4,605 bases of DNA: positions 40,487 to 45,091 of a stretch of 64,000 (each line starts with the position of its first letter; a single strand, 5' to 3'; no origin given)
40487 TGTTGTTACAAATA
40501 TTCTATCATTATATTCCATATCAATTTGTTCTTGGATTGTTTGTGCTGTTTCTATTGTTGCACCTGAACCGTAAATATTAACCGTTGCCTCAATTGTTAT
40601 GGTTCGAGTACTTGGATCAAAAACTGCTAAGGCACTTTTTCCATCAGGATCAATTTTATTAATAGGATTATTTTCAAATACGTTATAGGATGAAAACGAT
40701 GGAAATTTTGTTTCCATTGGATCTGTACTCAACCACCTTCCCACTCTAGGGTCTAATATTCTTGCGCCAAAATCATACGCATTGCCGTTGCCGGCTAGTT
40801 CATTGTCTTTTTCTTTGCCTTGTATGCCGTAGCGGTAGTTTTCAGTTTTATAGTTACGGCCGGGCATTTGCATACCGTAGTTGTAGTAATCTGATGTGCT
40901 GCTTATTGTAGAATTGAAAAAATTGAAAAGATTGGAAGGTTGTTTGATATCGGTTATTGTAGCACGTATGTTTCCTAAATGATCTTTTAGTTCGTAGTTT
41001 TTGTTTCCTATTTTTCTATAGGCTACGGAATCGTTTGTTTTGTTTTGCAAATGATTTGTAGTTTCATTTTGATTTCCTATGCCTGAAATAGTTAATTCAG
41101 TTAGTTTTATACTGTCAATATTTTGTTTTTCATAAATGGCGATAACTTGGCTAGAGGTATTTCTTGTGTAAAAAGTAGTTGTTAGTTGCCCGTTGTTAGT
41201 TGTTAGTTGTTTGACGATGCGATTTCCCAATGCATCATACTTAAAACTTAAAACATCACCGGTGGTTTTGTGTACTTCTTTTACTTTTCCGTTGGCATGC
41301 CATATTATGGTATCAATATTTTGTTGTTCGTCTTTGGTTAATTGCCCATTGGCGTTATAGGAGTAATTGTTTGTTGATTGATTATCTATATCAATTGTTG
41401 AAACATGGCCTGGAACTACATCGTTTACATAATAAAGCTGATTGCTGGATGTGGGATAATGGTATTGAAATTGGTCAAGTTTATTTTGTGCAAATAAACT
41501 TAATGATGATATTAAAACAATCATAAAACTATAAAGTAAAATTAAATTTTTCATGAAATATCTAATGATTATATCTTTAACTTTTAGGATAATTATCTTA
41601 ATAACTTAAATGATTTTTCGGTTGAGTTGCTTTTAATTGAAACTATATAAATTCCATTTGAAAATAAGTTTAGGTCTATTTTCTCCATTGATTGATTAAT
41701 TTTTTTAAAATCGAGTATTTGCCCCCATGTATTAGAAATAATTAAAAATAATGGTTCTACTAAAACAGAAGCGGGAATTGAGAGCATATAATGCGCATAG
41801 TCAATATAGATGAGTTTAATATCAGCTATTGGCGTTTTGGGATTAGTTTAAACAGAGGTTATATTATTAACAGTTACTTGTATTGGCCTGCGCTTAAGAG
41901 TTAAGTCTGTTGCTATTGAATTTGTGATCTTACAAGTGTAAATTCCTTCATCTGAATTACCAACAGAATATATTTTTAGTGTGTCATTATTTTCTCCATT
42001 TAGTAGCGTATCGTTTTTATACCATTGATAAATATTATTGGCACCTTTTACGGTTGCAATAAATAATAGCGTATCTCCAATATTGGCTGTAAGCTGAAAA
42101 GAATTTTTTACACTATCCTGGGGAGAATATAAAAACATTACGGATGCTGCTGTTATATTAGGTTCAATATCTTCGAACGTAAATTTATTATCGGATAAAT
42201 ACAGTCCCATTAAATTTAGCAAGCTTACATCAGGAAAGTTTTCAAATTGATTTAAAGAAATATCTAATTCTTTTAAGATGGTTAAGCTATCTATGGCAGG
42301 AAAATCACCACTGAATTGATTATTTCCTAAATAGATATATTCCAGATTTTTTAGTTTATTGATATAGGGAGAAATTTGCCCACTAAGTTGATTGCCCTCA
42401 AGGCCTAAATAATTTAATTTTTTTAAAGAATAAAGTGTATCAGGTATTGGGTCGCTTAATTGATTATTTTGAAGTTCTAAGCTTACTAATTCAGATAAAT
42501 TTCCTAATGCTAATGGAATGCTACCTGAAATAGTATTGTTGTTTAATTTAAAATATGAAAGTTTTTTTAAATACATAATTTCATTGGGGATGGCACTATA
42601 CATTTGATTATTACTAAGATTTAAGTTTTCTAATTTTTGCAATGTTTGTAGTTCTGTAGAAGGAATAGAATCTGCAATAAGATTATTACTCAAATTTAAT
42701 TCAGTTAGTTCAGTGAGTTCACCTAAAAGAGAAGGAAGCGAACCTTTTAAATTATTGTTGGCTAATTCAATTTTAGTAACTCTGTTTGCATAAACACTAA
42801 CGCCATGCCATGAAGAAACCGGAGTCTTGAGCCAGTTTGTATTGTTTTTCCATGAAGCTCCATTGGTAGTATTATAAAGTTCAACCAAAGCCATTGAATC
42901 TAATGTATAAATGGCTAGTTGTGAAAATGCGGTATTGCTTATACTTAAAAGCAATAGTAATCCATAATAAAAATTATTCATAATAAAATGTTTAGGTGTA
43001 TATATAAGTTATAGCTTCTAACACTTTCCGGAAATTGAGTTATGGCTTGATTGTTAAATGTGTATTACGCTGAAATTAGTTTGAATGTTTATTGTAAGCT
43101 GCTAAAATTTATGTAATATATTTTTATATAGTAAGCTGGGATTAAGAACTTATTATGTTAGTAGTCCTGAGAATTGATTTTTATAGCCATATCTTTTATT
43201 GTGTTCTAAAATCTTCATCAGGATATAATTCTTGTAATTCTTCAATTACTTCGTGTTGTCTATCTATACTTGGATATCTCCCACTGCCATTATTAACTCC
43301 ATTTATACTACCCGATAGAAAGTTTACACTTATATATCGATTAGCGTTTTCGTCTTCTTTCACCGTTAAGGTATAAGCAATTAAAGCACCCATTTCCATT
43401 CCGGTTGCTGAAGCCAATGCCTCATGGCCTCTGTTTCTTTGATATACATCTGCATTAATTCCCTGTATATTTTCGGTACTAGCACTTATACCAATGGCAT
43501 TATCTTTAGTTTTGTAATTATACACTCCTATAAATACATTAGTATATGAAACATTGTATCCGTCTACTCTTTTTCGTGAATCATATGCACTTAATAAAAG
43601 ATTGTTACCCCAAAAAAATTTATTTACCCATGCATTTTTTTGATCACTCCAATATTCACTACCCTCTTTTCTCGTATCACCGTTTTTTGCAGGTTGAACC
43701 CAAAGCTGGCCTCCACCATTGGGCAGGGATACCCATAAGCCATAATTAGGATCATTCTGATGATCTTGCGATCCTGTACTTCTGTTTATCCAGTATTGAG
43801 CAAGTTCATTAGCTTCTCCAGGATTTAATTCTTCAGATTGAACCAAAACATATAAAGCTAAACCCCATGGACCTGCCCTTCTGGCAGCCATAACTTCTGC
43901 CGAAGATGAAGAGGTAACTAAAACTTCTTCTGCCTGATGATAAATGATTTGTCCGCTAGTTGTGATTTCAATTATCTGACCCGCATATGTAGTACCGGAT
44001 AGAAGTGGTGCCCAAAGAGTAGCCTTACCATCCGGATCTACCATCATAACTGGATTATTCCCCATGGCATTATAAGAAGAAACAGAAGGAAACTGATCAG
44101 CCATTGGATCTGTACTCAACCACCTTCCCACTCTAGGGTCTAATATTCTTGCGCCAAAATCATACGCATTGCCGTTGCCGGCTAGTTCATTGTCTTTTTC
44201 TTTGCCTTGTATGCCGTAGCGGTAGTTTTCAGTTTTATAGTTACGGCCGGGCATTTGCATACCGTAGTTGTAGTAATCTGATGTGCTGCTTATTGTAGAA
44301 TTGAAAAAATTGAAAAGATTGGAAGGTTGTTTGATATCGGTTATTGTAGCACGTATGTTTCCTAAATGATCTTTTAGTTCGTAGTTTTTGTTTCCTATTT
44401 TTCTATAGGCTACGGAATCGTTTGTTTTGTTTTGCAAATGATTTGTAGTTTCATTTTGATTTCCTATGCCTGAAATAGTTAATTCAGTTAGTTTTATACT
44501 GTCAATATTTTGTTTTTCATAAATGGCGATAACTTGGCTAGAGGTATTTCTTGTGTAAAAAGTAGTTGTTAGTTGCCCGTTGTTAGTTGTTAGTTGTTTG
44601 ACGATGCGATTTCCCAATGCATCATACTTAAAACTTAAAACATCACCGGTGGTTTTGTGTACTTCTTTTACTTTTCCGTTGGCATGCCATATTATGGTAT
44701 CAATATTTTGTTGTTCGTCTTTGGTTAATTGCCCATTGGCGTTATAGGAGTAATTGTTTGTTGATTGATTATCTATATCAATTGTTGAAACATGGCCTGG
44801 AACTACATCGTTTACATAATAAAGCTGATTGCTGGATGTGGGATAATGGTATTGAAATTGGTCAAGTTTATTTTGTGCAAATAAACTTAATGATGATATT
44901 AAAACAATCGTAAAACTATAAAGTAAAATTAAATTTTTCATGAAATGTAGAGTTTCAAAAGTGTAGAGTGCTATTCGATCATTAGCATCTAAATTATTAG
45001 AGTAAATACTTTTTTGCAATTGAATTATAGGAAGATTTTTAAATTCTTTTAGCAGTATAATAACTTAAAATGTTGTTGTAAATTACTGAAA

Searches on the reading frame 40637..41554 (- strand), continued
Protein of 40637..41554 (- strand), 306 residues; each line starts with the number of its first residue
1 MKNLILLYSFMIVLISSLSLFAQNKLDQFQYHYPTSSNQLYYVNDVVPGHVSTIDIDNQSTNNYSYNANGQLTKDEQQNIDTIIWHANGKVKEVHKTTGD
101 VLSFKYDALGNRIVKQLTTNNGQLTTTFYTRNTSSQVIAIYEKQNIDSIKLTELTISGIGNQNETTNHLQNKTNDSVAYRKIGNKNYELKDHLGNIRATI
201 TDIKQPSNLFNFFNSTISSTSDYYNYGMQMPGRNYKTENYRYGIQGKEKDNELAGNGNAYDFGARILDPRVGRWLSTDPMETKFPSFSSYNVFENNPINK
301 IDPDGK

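Call 92: search_solved_structures(query=window:40637-41488:-, max_evalue=1, show_alignments=3)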
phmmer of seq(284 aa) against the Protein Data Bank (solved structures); distinct sequences matched with E-value up to 1: 16.
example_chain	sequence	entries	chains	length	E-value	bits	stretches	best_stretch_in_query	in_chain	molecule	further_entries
4igl_B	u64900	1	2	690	7.5e-07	32.4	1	194-283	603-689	YenC2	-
9ifo_A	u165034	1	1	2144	1.6e-06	31.3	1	239-283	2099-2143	Teneurin-Like Protein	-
9c4k_Q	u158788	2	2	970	1.6e-06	31.3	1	194-283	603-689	Toxin subunit YenC2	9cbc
9pt5_A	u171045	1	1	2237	1.7e-06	31.2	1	239-283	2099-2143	Teneurin-like protein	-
6sup_A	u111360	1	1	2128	2.2e-06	30.9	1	194-283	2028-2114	TcdB2,TccC3,Cell division control protein 42 homolog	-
6h6g_A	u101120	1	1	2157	2.2e-06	30.8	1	194-283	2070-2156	TcdB2,TccC3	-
4o9x_A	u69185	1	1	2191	2.3e-06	30.8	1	194-283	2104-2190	TcdB2, TccC3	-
6suq_A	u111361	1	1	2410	2.4e-06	30.7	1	193-283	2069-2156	TcdB2,TccC3,Genome polyprotein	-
6h6e_F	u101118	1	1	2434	2.5e-06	30.7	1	194-283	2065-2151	TcdB2,TccC3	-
6suf_F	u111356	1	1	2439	2.5e-06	30.7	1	194-283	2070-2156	TcdB2,TccC3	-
9on3_A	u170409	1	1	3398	0.00036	23.6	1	68-284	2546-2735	SGS4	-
6l7i_G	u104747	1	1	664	0.00056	22.9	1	27-283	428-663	TccC2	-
5kis_B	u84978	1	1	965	0.0034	20.4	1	195-284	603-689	RHS2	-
8qjd_A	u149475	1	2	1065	0.024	17.6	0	26-98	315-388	Salmonella bongori Rhs core domain (residues 360-1420)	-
8qjb_A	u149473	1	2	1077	0.026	17.5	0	26-98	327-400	T6SS-associated Rhs core domain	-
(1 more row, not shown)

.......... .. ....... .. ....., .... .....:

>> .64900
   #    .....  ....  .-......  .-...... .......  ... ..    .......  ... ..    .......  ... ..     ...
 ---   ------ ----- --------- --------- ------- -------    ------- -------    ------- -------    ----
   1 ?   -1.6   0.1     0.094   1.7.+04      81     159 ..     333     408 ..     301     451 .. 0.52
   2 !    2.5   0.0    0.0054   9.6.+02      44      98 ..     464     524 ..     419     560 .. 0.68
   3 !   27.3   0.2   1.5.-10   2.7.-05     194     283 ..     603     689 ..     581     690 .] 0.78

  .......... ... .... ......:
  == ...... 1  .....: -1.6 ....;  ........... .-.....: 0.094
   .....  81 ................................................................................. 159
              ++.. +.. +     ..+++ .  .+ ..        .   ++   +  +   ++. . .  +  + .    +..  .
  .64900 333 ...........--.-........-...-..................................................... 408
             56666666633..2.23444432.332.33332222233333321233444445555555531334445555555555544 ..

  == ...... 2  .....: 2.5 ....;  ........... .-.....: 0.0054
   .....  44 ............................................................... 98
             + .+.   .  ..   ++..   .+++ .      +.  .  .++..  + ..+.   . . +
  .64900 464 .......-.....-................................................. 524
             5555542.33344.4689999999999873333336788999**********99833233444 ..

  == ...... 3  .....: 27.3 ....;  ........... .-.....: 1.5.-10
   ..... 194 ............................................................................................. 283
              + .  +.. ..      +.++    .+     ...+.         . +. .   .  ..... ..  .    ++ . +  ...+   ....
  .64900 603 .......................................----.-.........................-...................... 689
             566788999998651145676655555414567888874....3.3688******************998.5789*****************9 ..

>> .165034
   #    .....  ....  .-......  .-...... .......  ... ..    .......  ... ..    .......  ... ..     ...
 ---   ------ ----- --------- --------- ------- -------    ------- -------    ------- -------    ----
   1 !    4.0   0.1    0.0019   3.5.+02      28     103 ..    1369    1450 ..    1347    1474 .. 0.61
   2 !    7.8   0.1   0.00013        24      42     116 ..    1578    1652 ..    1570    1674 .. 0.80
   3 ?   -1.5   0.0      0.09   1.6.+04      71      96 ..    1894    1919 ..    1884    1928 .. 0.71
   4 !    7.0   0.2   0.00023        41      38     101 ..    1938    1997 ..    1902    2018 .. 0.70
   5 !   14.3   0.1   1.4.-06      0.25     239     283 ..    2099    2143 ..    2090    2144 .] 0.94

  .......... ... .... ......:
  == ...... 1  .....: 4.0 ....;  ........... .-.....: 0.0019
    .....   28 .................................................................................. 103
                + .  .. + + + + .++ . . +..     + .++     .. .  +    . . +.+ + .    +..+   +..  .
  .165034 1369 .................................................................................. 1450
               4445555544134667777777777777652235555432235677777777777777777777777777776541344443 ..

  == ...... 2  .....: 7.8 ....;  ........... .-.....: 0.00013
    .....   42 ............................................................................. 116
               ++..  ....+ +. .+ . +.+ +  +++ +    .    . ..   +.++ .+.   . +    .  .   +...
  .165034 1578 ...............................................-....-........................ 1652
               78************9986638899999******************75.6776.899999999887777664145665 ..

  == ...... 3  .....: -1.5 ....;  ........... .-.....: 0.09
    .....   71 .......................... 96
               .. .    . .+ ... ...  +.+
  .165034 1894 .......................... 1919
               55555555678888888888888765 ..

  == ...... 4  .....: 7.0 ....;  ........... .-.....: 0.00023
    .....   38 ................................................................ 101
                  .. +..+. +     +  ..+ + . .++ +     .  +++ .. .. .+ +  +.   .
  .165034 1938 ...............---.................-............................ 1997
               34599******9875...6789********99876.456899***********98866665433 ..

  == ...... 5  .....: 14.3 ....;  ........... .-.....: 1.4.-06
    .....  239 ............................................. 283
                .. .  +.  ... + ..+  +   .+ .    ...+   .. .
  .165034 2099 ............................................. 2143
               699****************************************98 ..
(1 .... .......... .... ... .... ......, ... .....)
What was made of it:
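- On Rhs/YD-repeat polymorphic toxin: They align with the last ~235 residues of a 664-aa TcC and the last ~90 residues of other shells (call 92).
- Closest known: Tc. Same: The best PDB sequence matches of the stub are TcC subunits (YenC2, TccC3, TccC2; call 92).
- Short stub: the mature stub aligns with TccC2 residues 428-663 of 664 and with the last ~90 residues of YenC2 and TccC3 shells (call 92).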

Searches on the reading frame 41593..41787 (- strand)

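Call 5: search_protein_families(library=pfam, proteins=[window:41593-41787:-], max_evalue=0.1)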
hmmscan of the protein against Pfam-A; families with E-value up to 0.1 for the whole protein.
window:41593-41787:- (64 aa): 2 families
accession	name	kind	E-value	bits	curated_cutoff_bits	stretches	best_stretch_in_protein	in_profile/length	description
PF18962.6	Por_Secre_tail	-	3.6e-06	27.6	27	1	16-61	25-72/75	Secretion system C-terminal sorting domain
PF16967.11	TcfC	-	0.088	12.8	29.4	0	22-52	21-51/68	E-set like domain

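Call 6: search_protein_families(library=ncbifam, proteins=[window:41593-41787:-], max_evalue=0.1)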
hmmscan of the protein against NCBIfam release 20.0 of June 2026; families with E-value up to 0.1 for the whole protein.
window:41593-41787:- (64 aa): 4 families
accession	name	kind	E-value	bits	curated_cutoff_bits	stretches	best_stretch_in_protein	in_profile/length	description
TIGR04183.1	Por_Secre_tail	domain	1.1e-07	31.8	23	1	15-63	23-70/72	T9SS type A sorting domain-containing protein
NF033708.1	T9SS_Cterm_ChiA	domain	0.0028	17.5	40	1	23-61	13-52/55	T9SS sorting signal type C domain-containing protein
NF038113.1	T9SSA_dep_M36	equivalog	0.024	12.8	885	1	24-63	828-867/869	T9SS-dependent M36 family metallopeptidase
NF052644.1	T9SS_DNase_Rie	equivalog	0.089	12.1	260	1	17-63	204-249/251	T9SS-dependent surface endonuclease, AS87_RS02955 family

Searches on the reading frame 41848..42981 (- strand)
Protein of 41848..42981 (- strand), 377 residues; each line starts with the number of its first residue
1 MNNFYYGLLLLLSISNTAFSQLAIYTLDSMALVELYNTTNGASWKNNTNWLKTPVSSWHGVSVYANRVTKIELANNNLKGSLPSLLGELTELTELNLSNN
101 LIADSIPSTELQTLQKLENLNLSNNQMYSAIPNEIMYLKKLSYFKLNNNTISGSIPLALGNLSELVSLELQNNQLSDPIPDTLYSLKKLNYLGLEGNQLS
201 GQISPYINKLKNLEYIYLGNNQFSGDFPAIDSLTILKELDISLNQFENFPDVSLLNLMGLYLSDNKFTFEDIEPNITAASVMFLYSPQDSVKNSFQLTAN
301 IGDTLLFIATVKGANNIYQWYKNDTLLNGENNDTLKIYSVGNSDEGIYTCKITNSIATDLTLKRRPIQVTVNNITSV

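Call 5: search_protein_families(library=pfam, proteins=[window:41848-42981:-], max_evalue=0.1)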
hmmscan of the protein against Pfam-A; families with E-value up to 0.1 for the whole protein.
window:41848-42981:- (377 aa): 13 families
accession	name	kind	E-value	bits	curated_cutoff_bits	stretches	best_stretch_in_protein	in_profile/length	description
PF00560.39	LRR_1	-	9.2e-18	61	20.6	0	165-186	2-23/23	Leucine Rich Repeat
PF12799.13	LRR_4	-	2.7e-17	62.8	27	6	188-226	2-38/44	Leucine Rich repeats (2 copies)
PF13855.12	LRR_8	-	4.2e-17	62.1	27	5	91-151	2-61/61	Leucine rich repeat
PF23598.1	LRR_14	-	4e-10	39.4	40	1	67-271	25-231/353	Leucine-rich repeat region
PF07679.22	I-set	-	6.8e-08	32.9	23.7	1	295-357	8-80/90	Immunoglobulin I-set domain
PF13927.12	Ig_3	-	5.5e-07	30.4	30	1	299-354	13-78/78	Immunoglobulin domain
PF23211.1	LRR_LRWD1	-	1.6e-06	28.4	28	1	112-199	13-98/190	Leucine-rich repeat and WD repeat-containing protein 1, LRR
PF25019.1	LRR_R13L1-DRL21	-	2.5e-05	24.6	27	0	185-242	70-125/127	R13L1/DRL21 LRRs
PF13895.12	Ig_2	-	4.3e-05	24.1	27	1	315-370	30-78/79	Immunoglobulin domain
PF16680.11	Ig_4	-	0.0042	18.1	30.1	1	316-363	13-61/71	T-cell surface glycoprotein CD3 delta chain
PF16681.11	Ig_5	-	0.0051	17.6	27.3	1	313-363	17-70/82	Ig-like domain on T-cell surface glycoprotein CD3 epsilon chain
PF00047.31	ig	-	0.0084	16.8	21.8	1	297-355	3-73/81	Immunoglobulin domain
PF07686.23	V-set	-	0.019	15.6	26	1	329-356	69-93/109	Immunoglobulin V-set domain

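Call 6: search_protein_families(library=ncbifam, proteins=[window:41848-42981:-], max_evalue=0.1)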
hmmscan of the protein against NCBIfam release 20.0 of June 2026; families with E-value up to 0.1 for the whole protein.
window:41848-42981:- (377 aa): 5 families
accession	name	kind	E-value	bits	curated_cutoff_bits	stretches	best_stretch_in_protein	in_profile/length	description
NF041400.1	XopAE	equivalog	7.4e-20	71.3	600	2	73-251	26-202/478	type III secretion system effector XopAE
NF047464.1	FibnectbindLIC11051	equivalog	2.8e-18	65.8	1000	2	130-266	502-638/685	LIC_11051 family fibronectin-binding protein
NF041381.1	XopAC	subfamily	2.4e-11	43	450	1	64-206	64-202/451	XopAC/AvrAC family type III secretion system effector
NF033190.2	inl_like_NEAT_1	exception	1.2e-10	40.3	1275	1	74-276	271-457/754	NEAT domain-containing leucine-rich repeat protein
NF041351.1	XopL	equivalog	1.9e-06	26.9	500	1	81-241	88-254/497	type III secretion system leucine-rich repeat domain-containing effector XopL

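Call 58: find_encoding_contigs(protein=window:41848-42981:-, flank=10000, max_places=6)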
Protein window:41848-42981:- (377 aa): 2 contigs read that carry it; 2 places shown.
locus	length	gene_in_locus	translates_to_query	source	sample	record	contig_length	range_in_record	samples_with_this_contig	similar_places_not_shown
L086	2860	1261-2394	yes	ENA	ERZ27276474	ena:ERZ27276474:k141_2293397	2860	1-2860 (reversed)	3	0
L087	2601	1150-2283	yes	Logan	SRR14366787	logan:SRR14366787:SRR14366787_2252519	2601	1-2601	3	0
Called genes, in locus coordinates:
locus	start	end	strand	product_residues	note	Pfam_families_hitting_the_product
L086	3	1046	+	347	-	?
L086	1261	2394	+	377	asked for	PF00560:LRR_1 (faint), PF23598:LRR_14, PF23211:LRR_LRWD1 (faint), PF13855:LRR_8 (weak), PF12799:LRR_4 (weak), PF07679:I-set, PF13927:Ig_3 (weak)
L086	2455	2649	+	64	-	PF18962:Por_Secre_tail (weak)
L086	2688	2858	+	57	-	?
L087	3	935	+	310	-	?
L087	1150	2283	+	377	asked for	PF00560:LRR_1 (faint), PF23598:LRR_14, PF23211:LRR_LRWD1 (faint), PF13855:LRR_8 (weak), PF12799:LRR_4 (weak), PF07679:I-set, PF13927:Ig_3 (weak)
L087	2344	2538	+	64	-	PF18962:Por_Secre_tail (weak)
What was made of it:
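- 41593..42981 (-): Intervening gene inside the 3387-nt repeat period: an LRR+Ig ORF (41848-42981), an in-frame TAA (41848-41850) and a T9SS C-terminal-domain ORF (41593-41787). The same gene calls appear in independent assemblies (call 58).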

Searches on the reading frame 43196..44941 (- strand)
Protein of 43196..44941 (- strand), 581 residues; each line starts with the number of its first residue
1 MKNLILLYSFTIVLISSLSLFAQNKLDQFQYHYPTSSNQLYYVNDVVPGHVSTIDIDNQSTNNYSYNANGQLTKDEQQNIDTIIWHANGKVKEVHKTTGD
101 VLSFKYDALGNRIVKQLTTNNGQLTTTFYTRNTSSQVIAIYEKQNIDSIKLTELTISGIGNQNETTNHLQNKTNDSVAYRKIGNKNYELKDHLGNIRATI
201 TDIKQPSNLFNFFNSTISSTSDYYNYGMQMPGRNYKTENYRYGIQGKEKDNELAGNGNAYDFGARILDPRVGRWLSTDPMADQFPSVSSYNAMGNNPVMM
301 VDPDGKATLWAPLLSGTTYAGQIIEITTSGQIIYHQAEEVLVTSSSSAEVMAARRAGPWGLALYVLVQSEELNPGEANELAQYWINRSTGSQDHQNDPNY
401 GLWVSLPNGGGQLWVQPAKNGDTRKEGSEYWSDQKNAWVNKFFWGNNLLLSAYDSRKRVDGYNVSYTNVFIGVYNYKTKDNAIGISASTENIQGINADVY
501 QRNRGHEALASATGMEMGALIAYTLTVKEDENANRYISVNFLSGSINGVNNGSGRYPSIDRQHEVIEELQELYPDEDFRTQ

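Call 5: search_protein_families(library=pfam, proteins=[window:43196-44941:-], max_evalue=0.1)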
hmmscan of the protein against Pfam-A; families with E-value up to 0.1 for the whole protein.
window:43196-44941:- (581 aa): 1 family
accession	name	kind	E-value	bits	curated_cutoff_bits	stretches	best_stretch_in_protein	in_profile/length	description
PF05593.20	RHS_repeat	-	2.1e-07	31.6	22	1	85-122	1-36/38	RHS Repeat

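Call 6: search_protein_families(library=ncbifam, proteins=[window:43196-44941:-], max_evalue=0.1)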
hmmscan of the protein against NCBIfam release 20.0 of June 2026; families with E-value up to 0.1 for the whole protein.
window:43196-44941:- (581 aa): 2 families
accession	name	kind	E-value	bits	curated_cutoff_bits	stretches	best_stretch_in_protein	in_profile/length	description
TIGR03696.1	Rhs_assc_core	domain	2.3e-11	44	32.5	1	223-305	1-75/76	RHS repeat-associated core domain-containing protein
TIGR01643.1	YD_repeat_2x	repeat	0.006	17.1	15.8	0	88-120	4-36/42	YD repeat-containing protein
